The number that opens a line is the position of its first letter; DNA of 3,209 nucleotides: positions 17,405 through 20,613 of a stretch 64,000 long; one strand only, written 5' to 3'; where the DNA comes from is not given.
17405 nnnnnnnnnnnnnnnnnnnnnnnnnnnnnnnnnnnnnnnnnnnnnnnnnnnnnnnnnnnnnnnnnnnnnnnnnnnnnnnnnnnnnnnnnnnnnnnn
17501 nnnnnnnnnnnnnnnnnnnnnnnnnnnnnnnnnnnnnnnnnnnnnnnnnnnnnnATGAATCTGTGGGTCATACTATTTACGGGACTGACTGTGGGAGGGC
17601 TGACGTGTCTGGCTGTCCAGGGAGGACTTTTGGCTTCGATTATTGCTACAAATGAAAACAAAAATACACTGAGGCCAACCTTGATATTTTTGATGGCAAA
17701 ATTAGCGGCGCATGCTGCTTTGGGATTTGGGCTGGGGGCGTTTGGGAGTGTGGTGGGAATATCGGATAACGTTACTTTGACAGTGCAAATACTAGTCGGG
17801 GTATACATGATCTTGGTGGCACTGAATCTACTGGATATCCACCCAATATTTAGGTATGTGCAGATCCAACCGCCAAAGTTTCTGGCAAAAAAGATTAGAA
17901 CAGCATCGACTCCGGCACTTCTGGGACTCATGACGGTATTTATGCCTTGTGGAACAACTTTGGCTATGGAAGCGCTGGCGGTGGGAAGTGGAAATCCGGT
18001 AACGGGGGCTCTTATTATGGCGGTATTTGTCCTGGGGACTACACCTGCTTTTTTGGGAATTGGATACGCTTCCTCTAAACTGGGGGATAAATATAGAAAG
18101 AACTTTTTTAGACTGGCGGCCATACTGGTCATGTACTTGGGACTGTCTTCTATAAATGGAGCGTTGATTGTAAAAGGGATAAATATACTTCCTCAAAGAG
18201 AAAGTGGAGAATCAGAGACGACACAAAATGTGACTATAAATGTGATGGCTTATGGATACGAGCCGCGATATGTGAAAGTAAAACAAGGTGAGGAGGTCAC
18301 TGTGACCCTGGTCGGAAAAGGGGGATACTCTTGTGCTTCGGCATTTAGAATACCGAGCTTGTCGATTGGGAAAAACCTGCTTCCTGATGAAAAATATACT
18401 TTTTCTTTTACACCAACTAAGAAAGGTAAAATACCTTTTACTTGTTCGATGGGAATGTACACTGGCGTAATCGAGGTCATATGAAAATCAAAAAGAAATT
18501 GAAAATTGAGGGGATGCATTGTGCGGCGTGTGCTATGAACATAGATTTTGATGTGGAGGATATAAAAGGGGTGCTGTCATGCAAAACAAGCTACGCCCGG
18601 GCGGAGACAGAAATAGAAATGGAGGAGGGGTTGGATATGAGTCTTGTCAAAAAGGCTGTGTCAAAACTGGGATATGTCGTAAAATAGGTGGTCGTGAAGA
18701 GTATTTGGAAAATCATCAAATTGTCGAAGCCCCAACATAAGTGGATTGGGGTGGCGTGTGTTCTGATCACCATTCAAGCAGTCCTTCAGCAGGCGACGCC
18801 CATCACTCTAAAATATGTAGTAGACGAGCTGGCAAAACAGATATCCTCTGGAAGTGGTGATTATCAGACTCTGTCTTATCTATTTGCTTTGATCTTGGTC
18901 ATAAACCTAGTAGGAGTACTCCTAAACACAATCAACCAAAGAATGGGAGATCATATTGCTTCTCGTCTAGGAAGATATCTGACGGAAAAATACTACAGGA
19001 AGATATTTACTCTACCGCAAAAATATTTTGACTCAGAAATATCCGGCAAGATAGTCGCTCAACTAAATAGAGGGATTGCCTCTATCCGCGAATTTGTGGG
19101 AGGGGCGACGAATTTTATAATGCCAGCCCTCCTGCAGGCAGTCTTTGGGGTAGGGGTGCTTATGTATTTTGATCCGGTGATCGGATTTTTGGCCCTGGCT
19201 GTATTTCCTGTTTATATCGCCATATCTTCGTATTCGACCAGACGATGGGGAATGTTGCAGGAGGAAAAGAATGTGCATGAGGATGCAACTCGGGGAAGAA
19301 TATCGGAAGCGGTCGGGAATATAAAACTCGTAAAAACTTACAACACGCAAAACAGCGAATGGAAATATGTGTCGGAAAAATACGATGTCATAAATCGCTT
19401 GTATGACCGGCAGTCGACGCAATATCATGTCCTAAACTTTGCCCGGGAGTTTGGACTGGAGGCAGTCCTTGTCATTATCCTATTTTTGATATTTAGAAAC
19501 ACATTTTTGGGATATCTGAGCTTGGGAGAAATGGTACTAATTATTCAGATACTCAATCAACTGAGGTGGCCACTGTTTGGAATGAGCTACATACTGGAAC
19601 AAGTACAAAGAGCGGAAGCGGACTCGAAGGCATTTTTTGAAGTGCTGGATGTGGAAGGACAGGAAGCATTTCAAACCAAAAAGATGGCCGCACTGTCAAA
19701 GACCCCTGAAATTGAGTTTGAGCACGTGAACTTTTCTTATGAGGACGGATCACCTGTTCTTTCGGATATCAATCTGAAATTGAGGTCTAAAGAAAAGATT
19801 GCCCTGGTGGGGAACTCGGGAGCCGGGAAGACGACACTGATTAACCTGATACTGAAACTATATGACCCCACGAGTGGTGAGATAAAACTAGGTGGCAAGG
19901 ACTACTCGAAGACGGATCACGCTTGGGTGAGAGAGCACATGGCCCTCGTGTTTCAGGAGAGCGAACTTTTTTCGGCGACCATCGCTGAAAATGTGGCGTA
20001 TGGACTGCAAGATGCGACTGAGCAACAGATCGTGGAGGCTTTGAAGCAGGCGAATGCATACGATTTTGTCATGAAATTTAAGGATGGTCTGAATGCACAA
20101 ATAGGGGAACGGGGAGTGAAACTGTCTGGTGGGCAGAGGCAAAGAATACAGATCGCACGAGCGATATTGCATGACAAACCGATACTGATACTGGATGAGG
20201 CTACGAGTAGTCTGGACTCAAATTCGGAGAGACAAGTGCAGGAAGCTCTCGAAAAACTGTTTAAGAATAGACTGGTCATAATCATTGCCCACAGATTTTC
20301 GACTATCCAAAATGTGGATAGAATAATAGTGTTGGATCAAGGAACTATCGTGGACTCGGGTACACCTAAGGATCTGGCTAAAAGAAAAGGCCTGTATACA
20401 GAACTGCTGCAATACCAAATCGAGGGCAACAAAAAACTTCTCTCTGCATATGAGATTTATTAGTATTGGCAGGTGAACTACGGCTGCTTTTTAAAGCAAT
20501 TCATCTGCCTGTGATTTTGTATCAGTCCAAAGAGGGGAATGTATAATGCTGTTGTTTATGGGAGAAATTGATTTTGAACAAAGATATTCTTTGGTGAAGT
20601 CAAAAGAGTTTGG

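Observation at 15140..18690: csoR-copA-(membrane protein fused to cupredoxin)-copZ operon with a C/G-tract palindromic operator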

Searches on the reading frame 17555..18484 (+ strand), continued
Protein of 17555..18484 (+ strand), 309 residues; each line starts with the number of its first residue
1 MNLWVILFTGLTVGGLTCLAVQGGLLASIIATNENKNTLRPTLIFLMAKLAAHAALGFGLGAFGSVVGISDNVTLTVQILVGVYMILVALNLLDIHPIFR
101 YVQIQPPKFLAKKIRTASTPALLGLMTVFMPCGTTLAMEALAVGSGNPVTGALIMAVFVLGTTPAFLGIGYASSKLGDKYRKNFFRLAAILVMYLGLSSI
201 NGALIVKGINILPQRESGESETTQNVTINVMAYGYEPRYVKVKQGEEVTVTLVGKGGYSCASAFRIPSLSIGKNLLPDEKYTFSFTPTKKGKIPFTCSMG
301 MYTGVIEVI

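Call 65: get_annotated_region(hit=H8, flank=6000)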
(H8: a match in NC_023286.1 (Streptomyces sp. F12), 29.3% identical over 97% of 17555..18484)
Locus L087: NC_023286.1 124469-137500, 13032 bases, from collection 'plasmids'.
description: Streptomyces sp. F12 plasmid pFRL6, complete sequence
organism: Streptomyces sp. F12 (NCBI taxid 1436084)
taxonomy: Bacteria; Actinomycetota; Actinomycetes; Kitasatosporales; Streptomycetaceae; Streptomyces; Streptomyces sp. F12
host: -; source: -; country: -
typing (MOB-suite, as given by PLSDB): non-mobilizable; replicon rep_cluster_445
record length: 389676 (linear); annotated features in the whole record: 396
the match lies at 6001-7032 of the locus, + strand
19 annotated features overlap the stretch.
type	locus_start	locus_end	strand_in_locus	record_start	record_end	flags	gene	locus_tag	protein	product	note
CDS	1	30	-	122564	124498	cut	-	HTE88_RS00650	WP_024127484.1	copper resistance protein CopC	-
CDS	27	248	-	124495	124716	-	-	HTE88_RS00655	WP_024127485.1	hypothetical protein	-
CDS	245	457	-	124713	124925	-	-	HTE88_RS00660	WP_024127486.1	hypothetical protein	-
CDS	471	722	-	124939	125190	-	-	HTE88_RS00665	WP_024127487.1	glutaredoxin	-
CDS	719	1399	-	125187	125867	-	-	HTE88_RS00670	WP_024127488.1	peroxiredoxin family protein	-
CDS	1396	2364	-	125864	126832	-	-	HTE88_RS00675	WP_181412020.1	cytochrome c biogenesis protein CcdA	GO:0017004 - cytochrome complex assembly [Evidence IEA]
CDS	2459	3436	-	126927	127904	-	-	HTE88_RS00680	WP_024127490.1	M56 family metallopeptidase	-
CDS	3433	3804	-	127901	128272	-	-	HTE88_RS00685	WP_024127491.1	BlaI/MecI/CopY family transcriptional regulator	GO:0045892 - negative regulation of DNA-templated transcription [Evidence IEA]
CDS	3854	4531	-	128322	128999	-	-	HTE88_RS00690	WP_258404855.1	class I SAM-dependent methyltransferase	GO:0032259 - methylation [Evidence IEA]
CDS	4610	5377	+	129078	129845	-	-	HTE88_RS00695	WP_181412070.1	cytochrome c biogenesis protein CcdA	GO:0017004 - cytochrome complex assembly [Evidence IEA]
CDS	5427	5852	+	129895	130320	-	-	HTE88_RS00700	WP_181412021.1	hypothetical protein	-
CDS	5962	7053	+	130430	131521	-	-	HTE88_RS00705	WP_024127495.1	sulfite exporter TauE/SafE family protein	-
CDS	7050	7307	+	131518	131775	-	-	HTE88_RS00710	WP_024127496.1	cation transporter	-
CDS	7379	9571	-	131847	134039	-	-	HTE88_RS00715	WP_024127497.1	heavy metal translocating P-type ATPase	GO:0006812 - monoatomic cation transport [Evidence IEA]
CDS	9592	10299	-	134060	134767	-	-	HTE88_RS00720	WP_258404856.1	tRNA-dependent cyclodipeptide synthase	-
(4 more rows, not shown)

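Call 67: find_encoding_contigs(protein=P0211, flank=4000, max_places=2)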
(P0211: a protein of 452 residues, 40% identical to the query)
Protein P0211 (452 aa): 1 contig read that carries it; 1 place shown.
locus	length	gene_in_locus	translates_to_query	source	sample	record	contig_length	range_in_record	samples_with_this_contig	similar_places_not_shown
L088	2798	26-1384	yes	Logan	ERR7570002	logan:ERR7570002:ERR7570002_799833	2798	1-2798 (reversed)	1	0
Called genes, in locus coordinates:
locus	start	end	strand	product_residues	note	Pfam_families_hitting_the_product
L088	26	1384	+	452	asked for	PF00403:HMA, PF13386:DsbD_2, PF13473:Cupredoxin_1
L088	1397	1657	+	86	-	PF00403:HMA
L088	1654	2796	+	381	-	?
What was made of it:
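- HMA-fused variants can still have a separate HMA gene (L088, call 67), so the fusion argument is suggestive rather than exclusive.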

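Call 68: find_encoding_contigs(protein=P0228, flank=4000, max_places=2)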
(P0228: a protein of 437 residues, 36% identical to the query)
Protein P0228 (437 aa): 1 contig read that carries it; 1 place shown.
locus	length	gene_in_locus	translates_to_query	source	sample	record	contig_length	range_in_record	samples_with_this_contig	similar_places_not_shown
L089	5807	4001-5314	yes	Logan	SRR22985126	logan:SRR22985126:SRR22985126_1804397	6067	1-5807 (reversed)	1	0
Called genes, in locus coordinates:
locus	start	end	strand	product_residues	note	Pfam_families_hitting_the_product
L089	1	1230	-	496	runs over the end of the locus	?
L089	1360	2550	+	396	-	PF01820:Dala_Dala_lig_N, PF02222:ATP-grasp (faint), PF07478:Dala_Dala_lig_C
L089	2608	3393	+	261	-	-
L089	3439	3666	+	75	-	-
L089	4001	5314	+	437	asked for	PF00403:HMA, PF13386:DsbD_2, PF13473:Cupredoxin_1 (weak)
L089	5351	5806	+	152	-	?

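Call 69: find_encoding_contigs(protein=P0239, flank=4000, max_places=2)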
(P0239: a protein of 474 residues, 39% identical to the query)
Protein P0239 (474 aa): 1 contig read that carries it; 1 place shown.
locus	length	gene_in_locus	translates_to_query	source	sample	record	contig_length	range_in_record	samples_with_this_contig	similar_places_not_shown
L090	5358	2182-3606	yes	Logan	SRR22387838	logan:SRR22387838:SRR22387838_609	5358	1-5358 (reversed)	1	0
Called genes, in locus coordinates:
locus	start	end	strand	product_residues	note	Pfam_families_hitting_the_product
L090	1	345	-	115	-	?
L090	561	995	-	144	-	-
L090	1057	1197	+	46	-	-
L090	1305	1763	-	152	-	-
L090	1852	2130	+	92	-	PF02583:Trns_repr_metal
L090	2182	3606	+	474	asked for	PF00403:HMA, PF13386:DsbD_2, PF13473:Cupredoxin_1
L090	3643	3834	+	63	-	-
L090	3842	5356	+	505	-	?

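Call 76: search_solved_structures(query=L011:1214-1576:+, max_evalue=0.001, show_alignments=1)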
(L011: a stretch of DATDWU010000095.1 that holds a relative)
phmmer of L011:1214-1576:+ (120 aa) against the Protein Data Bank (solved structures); distinct sequences matched with E-value up to 0.001: 2.
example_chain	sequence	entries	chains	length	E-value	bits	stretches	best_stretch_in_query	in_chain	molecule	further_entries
2mry_A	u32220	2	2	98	6.5e-24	87.3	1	37-119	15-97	Uncharacterized protein | CupA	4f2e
4f2f_A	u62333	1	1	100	3.5e-10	43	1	37-117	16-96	Cation-transporting ATPase, E1-E2 family protein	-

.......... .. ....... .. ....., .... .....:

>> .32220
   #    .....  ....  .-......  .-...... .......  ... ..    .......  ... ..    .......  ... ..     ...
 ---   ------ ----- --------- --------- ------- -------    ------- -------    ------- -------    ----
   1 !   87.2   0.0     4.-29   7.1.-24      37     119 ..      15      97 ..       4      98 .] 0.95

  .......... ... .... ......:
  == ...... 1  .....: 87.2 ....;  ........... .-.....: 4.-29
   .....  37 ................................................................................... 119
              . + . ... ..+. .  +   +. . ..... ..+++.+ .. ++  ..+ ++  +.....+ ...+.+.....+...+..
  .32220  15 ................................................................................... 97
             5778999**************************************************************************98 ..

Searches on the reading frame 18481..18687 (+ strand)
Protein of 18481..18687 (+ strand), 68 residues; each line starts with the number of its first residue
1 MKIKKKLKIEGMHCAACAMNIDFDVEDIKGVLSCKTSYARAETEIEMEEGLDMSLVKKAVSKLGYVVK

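Call 3: search_protein_families(library=pfam, proteins=[window:18481-18687:+], max_evalue=0.01)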
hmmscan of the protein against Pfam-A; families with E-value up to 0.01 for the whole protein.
window:18481-18687:+ (68 aa): 1 family
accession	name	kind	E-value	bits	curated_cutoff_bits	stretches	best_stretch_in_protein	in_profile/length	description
PF00403.32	HMA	-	5.4e-08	33.5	24.8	1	7-65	2-61/62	Heavy-metal-associated domain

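Call 4: search_protein_families(library=ncbifam, proteins=[window:18481-18687:+], max_evalue=0.01)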
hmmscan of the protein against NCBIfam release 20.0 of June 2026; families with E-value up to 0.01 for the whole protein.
window:18481-18687:+ (68 aa): 11 families
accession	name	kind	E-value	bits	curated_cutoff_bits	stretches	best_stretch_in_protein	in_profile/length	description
NF033556.1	MerTP_fusion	equivalog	1.3e-11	44.5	180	1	4-67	121-185/186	mercuric transport protein MerTP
NF010311.1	PRK13748.1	subfamily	3.5e-10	39.4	600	1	6-67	2-63/560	mercury(II) reductase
NF033795.1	chaper_CopZ_Bs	exception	1.1e-07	31.9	91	1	5-68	2-66/66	copper chaperone CopZ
NF041115.1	UxxU_metal_bind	equivalog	1.4e-07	31.6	95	1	6-46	7-47/74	metal-binding (seleno)protein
NF033794.2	chaper_CopZ_Eh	exception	1.8e-07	31.2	95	1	4-65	1-63/68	copper chaperone CopZ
NF047957.1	CopZ_AFE_1862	equivalog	3.6e-07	30.5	85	1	6-67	2-61/62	CopZ family metallochaperone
NF008262.1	PRK11033.1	equivalog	3.5e-06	25.8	1005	1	4-67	42-104/731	zinc/cadmium/mercury/lead-transporting ATPase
NF033775.1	P_type_ZntA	exception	4.1e-06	25.4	1240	1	6-67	51-111/732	Zn(II)/Cd(II)/Pb(II) translocating P-type ATPase ZntA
TIGR00003.1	TIGR00003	subfamily_domain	8.3e-06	25.9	62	1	4-67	1-65/66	copper ion binding protein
NF033781.1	chaper_CopP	exception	0.00089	19.4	112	1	4-67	1-64/65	copper-binding metallochaperone CopP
NF007952.0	PRK10671.1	equivalog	0.0032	15.7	1316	1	5-66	105-164/838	copper-exporting P-type ATPase CopA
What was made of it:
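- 18481..18687 (+): copZ-like cytoplasmic HMA metallochaperone, 68 aa, GMHCAAC, no signal peptide. It is the conserved immediate downstream partner of gene 3. Calls 3 and 4 (HMA 5e-8; CopZ, MerP and NmerA-type models all below equivalog cutoffs).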

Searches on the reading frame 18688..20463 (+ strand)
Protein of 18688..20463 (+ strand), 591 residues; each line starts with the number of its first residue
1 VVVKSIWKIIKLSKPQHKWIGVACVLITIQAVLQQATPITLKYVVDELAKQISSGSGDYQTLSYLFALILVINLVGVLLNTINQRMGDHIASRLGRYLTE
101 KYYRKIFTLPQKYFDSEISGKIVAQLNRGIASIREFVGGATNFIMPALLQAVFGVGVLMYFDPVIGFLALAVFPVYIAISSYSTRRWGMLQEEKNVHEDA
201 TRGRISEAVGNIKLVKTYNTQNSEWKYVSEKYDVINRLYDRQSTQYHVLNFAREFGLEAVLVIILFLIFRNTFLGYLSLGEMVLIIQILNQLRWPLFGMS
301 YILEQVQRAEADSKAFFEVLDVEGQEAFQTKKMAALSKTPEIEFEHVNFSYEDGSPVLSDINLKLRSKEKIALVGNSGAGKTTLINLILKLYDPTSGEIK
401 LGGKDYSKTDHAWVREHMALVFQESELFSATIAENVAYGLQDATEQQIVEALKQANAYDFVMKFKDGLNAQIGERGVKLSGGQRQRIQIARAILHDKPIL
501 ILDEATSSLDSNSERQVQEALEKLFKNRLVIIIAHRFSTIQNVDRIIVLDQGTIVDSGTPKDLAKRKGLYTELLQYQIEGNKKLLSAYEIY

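Call 3: search_protein_families(library=pfam, proteins=[window:18688-20463:+], max_evalue=0.01)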
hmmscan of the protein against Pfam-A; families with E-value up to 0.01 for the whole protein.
window:18688-20463:+ (591 aa): 12 families
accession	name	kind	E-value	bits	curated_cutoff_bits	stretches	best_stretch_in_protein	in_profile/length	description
PF00005.33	ABC_tran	-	5.2e-35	121.5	25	1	358-507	1-137/137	ABC transporter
PF00664.28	ABC_membrane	-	2.7e-32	113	28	1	21-296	2-274/274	ABC transporter transmembrane region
PF02463.25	SMC_N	-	3.6e-06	27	40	1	402-548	135-210/220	RecF/RecN/SMC N terminal domain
PF13401.12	AAA_22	-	4.7e-05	24.2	27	1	370-524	7-104/130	AAA domain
PF03193.22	RsgA_GTPase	-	0.0001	22.6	30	1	321-396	64-134/174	RsgA GTPase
PF07728.20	AAA_5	-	0.0014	19.1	22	0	372-428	3-61/139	AAA domain (dynein-related subfamily)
PF07693.20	KAP_NTPase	-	0.0025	17.6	20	1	371-533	23-157/293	KAP family P-loop domain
PF20720.3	nSTAND3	-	0.0026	17.9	27.2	0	362-414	11-62/155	Novel STAND NTPase 3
PF01926.29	MMR_HSR1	-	0.0033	17.9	21.9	0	370-390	1-21/113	50S ribosome-binding GTPase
PF08477.19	Roc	-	0.0039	17.9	27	0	370-389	1-20/119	Ras of Complex, Roc, domain of DAPkinase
PF13191.12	AAA_16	-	0.0068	17.4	32.6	0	371-521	27-156/167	AAA ATPase domain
PF13555.12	AAA_29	-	0.009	16.2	27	0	364-391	18-45/61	P-loop containing region of AAA domain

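Call 78: search_protein_families(library=ncbifam, proteins=[window:18688-20463:+], max_evalue=0.00001)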
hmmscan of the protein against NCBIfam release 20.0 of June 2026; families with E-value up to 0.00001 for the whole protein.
window:18688-20463:+ (591 aa): 185 families (the best 25 are shown)
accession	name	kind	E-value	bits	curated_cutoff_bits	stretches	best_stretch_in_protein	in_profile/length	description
TIGR02203.1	MsbA_lipidA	equivalog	4.4e-117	392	602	1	14-578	10-570/572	lipid A export permease/ATP-binding protein MsbA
TIGR02204.1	MsbA_rel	hypoth_equivalog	8.7e-112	374.6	780.4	1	9-577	9-575/576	ABC transporter, permease/ATP-binding protein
NF010178.0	PRK13657.1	equivalog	8.1e-107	358.1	733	1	7-577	8-570/588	glucan ABC transporter ATP-binding protein/ permease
TIGR01846.1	type_I_sec_HlyB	subfamily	7.1e-102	341.9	725.55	1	7-578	129-693/694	type I secretion system permease/ATPase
NF045513.1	HepA_fam_ABC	equivalog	2.9e-98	329.9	725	1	21-577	53-609/610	heterocyst formation ABC transporter subunit HepA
TIGR00958.1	3a01208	subfamily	3.4e-97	326.4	874.6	1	5-573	148-710/711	antigen peptide transporter 2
NF052233.1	CphA_assoc_ABC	equivalog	6.2e-92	309.2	880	1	5-581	171-747/766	cyanophycin metabolism-associated ABC transporter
TIGR03375.1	type_I_sec_LssB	subfamily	6.7e-88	295.7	693.1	1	7-562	141-687/696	type I secretion system permease/ATPase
NF008381.0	PRK11176.1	equivalog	9.5e-88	295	867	1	4-578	14-580/582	lipid A ABC transporter ATP-binding protein/permease MsbA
TIGR01192.1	chvA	subfamily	1.7e-84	284.6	585.4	1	16-575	16-568/585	glucan export ABC transporter ATP-binding protein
TIGR03796.1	NHLM_micro_ABC1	equivalog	4.2e-84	283.1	853.3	1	22-575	157-710/710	NHLP family bacteriocin export ABC transporter peptidase/permease/ATPase subunit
TIGR03797.1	NHLM_micro_ABC2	equivalog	1e-80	272.1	709.4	1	22-577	140-685/686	NHLP bacteriocin export ABC transporter permease/ATPase subunit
TIGR02857.1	CydD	equivalog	3.3e-76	257.3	435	1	307-549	288-529/529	thiol reductant ABC exporter subunit CydD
TIGR01193.1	bacteriocin_ABC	subfamily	1.9e-74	251.5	523.85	1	5-575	143-707/708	peptide cleavage/export ABC transporter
NF008056.1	PRK10790.1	equivalog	1.1e-69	235.5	746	1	5-581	10-579/584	SmdB family multidrug efflux ABC transporter permease/ATP-binding protein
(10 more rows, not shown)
